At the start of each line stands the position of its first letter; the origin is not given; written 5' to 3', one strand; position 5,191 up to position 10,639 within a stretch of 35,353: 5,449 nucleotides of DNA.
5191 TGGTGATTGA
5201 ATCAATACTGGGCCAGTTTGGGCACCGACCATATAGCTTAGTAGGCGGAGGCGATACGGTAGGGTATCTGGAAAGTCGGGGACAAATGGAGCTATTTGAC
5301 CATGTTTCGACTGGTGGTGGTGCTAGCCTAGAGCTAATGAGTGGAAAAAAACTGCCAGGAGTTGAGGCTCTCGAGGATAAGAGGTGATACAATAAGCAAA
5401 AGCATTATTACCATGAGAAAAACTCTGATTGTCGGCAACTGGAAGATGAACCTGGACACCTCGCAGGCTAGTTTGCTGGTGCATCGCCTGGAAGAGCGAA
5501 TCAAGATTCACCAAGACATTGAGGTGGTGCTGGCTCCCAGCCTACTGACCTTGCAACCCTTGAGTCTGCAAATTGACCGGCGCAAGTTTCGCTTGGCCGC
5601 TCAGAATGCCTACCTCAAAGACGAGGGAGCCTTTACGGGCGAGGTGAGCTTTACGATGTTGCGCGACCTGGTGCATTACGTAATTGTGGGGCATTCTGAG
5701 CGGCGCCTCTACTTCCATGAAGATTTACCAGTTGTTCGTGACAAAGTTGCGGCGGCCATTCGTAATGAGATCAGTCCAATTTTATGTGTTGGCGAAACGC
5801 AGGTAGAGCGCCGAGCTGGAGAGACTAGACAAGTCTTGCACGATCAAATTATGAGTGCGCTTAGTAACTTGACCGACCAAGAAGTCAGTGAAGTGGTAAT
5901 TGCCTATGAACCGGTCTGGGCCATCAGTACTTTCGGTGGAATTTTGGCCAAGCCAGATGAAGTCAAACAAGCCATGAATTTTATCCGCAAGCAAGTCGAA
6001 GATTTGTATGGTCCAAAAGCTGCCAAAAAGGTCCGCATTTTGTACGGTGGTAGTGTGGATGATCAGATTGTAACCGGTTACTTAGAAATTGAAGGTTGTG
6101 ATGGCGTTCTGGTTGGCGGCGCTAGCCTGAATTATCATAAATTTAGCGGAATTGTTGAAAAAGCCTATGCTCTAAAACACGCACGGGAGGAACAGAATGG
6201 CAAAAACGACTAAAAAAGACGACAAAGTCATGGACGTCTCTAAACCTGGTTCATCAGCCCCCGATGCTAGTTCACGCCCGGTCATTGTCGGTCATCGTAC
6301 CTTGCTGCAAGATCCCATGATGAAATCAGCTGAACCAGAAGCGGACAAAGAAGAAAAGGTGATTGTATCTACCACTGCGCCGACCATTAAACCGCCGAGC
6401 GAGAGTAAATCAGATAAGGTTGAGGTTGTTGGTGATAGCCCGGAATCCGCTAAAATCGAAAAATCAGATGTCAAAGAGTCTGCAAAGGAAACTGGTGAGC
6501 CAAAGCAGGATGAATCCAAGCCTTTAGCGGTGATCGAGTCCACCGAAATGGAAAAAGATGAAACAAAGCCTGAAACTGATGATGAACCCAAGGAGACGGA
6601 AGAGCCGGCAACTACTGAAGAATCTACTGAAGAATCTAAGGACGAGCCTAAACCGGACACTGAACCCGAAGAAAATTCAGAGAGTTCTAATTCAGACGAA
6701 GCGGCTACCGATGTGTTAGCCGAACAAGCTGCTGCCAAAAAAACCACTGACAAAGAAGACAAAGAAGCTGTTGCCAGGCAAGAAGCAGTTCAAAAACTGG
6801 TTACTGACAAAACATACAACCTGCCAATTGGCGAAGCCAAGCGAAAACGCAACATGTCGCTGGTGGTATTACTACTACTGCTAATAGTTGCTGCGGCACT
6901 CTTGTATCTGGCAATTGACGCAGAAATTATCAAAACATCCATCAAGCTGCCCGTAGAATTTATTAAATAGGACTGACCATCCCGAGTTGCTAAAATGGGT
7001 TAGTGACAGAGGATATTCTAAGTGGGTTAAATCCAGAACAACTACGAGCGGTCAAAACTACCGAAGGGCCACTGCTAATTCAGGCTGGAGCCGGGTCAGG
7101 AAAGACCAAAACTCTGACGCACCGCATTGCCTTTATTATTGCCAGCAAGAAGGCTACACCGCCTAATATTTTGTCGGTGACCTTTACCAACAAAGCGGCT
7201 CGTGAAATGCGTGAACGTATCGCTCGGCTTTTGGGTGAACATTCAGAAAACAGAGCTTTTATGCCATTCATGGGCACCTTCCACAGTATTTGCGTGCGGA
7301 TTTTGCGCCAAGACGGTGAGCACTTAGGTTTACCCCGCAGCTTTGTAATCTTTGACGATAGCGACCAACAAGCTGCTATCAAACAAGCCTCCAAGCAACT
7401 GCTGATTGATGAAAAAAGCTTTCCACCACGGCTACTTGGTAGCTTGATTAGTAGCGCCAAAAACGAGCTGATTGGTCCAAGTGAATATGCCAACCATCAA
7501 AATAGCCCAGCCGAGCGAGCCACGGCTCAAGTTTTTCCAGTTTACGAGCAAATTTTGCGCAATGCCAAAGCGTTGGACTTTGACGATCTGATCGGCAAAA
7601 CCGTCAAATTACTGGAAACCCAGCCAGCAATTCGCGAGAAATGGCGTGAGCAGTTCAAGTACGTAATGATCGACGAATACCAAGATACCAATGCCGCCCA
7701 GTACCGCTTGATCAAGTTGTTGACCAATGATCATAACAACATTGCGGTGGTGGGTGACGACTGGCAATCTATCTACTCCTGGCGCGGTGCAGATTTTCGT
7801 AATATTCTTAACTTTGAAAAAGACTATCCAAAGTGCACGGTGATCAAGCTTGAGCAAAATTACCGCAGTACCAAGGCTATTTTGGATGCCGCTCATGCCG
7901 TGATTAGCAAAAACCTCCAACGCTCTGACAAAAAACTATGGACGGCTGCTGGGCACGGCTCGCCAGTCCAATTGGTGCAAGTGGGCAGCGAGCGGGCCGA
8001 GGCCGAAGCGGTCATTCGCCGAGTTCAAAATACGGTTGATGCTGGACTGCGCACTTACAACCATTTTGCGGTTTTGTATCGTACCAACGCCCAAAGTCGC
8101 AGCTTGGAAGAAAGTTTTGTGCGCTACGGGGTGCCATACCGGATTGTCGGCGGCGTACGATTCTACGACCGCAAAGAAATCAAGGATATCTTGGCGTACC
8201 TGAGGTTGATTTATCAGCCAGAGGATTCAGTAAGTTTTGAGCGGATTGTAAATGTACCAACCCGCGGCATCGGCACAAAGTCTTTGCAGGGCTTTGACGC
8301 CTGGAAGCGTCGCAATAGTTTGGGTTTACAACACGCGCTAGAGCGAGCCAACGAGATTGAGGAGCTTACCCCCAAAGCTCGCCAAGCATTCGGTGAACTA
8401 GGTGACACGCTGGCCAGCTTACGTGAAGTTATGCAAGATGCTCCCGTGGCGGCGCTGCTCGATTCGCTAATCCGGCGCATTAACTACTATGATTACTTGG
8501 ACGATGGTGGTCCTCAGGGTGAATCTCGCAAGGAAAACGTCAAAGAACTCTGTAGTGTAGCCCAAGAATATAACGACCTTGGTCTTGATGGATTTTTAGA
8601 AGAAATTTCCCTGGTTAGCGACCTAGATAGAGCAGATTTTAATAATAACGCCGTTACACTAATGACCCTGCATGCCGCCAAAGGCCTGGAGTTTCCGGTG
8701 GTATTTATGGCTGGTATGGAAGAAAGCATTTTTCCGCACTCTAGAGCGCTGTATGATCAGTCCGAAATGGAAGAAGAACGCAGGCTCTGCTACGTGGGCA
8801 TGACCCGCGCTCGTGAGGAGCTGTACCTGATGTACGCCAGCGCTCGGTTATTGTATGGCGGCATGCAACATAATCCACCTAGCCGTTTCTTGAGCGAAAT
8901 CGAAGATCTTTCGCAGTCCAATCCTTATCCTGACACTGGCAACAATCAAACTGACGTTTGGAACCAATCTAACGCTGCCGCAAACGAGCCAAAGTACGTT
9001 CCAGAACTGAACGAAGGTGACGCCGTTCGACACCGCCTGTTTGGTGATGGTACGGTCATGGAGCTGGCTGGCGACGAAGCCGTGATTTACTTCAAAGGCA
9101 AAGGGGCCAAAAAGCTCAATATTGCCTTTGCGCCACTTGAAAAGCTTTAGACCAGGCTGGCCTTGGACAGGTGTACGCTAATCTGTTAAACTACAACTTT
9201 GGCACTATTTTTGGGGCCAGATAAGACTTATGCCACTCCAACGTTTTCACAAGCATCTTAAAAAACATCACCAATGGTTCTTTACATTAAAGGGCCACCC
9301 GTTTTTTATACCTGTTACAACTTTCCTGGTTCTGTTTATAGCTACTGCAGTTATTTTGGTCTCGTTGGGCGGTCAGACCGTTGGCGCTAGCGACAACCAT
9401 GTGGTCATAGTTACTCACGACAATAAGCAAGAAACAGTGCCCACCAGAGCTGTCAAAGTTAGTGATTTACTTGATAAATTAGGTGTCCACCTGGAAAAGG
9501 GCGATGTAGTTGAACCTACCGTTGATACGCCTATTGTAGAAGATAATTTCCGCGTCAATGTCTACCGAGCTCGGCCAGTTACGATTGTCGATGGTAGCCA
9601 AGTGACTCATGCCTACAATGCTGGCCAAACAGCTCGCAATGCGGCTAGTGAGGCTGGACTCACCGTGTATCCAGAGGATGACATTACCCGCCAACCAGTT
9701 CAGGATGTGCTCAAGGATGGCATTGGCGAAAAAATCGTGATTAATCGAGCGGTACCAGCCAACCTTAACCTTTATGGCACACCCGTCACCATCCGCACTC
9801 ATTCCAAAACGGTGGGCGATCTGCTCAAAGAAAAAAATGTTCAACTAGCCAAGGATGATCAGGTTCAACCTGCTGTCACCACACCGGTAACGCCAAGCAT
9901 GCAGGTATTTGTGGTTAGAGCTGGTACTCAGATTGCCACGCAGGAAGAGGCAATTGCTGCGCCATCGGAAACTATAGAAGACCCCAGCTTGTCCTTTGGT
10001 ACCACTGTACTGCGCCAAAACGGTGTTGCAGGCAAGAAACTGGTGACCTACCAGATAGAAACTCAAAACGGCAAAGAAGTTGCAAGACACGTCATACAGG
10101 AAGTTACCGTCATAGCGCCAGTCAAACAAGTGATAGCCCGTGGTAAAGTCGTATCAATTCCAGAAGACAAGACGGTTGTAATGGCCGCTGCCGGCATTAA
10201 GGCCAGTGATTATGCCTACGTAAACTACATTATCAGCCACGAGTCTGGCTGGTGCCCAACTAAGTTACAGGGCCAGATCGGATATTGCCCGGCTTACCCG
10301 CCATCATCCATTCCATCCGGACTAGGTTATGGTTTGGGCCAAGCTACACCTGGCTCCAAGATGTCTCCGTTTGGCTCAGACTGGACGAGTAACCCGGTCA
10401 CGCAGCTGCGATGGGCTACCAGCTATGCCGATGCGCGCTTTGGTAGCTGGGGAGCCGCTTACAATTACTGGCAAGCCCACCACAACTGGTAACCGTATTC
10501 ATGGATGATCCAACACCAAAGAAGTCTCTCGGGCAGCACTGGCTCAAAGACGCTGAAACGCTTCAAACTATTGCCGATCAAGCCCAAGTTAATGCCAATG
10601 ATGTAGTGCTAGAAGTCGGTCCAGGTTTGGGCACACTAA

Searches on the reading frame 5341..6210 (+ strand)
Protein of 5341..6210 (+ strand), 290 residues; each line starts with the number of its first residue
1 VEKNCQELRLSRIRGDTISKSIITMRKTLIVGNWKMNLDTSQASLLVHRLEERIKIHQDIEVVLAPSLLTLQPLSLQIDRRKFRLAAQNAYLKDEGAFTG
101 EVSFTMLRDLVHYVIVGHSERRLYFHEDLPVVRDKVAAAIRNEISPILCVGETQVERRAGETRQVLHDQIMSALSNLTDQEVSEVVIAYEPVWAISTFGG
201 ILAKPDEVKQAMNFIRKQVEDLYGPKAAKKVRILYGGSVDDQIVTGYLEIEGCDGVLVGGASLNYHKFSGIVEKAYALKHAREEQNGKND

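Call 44: search_protein_families(library=pfam, proteins=[window:5341-6210:+], max_evalue=0.0001)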
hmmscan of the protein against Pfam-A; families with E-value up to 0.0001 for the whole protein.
window:5341-6210:+ (290 aa): 1 family
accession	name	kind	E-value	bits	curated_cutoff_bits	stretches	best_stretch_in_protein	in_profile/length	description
PF00121.24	TIM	-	1.1e-76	258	20.1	1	29-274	2-244/245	Triosephosphate isomerase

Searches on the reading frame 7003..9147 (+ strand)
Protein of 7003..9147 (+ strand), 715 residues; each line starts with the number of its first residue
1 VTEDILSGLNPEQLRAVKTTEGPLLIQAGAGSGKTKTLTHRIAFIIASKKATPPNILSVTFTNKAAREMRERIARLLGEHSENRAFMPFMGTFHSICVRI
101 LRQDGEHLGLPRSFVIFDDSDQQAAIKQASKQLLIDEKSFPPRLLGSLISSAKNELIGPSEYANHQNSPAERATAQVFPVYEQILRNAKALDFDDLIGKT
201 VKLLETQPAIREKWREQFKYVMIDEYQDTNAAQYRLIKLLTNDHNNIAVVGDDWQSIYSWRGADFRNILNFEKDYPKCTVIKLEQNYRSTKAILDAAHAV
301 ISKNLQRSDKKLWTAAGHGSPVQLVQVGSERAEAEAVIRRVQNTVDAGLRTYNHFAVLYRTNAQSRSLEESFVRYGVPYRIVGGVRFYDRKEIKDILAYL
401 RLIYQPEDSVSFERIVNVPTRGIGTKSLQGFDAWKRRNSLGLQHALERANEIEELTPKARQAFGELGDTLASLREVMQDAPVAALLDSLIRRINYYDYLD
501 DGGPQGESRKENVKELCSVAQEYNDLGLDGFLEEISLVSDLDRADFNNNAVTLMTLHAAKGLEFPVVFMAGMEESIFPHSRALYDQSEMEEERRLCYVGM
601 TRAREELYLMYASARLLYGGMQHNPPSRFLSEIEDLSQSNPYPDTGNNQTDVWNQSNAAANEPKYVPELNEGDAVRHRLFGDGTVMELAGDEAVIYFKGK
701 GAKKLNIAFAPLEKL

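Call 44: search_protein_families(library=pfam, proteins=[window:7003-9147:+], max_evalue=0.0001)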
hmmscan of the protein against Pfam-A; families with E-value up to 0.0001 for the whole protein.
window:7003-9147:+ (715 aa): 8 families
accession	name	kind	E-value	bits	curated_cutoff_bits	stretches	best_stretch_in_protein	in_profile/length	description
PF00580.27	UvrD-helicase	-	1.3e-90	304.2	23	1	9-276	1-271/271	UvrD/REP helicase N-terminal domain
PF13361.12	UvrD_C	-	2.1e-74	251.5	25.6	1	281-613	1-349/350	UvrD-like helicase C-terminal domain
PF13245.12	AAA_19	-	3.4e-23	82.8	25.1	1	13-259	1-132/134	AAA domain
PF13538.12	UvrD_C_2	-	1.9e-11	44.1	27.4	1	551-610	2-52/52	UvrD-like helicase C-terminal domain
PF13604.12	AAA_30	-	1.3e-09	38.5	27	0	9-138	2-97/191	AAA domain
PF01443.25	Viral_helicase1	-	3.7e-08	33.9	21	0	535-610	161-227/228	Viral superfamily 1 RNA helicase core domain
PF21196.3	PcrA_UvrD_tudor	-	7.1e-07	29.4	23.9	1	672-714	2-48/48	PcrA/UvrD tudor domain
PF13086.12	AAA_11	-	1.1e-05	25.8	27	1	9-104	2-93/257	AAA domain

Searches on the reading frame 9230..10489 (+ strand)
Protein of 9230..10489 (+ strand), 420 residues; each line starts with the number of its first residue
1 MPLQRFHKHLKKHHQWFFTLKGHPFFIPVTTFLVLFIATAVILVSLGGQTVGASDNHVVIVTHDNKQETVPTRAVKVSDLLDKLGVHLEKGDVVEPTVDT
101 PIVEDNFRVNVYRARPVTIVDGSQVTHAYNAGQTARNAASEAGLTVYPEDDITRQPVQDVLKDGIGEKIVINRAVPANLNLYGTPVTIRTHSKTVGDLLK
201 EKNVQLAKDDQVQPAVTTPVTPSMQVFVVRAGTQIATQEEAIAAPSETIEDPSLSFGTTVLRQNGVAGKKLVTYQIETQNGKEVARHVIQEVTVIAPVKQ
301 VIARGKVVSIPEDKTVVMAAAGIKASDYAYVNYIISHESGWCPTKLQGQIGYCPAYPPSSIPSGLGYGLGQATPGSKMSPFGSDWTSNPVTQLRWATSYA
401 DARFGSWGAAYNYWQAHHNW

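Call 44: search_protein_families(library=pfam, proteins=[window:9230-10489:+], max_evalue=0.0001)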
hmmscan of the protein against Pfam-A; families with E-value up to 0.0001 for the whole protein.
window:9230-10489:+ (420 aa): 2 families
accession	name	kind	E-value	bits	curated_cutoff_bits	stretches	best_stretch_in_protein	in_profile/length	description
PF07501.17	G5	-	2.3e-19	69.8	23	1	236-305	4-73/75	G5 domain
PF03990.20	DUF348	-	1.4e-17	63.5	24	2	183-216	7-40/41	G5-linked-Ubiquitin-like domain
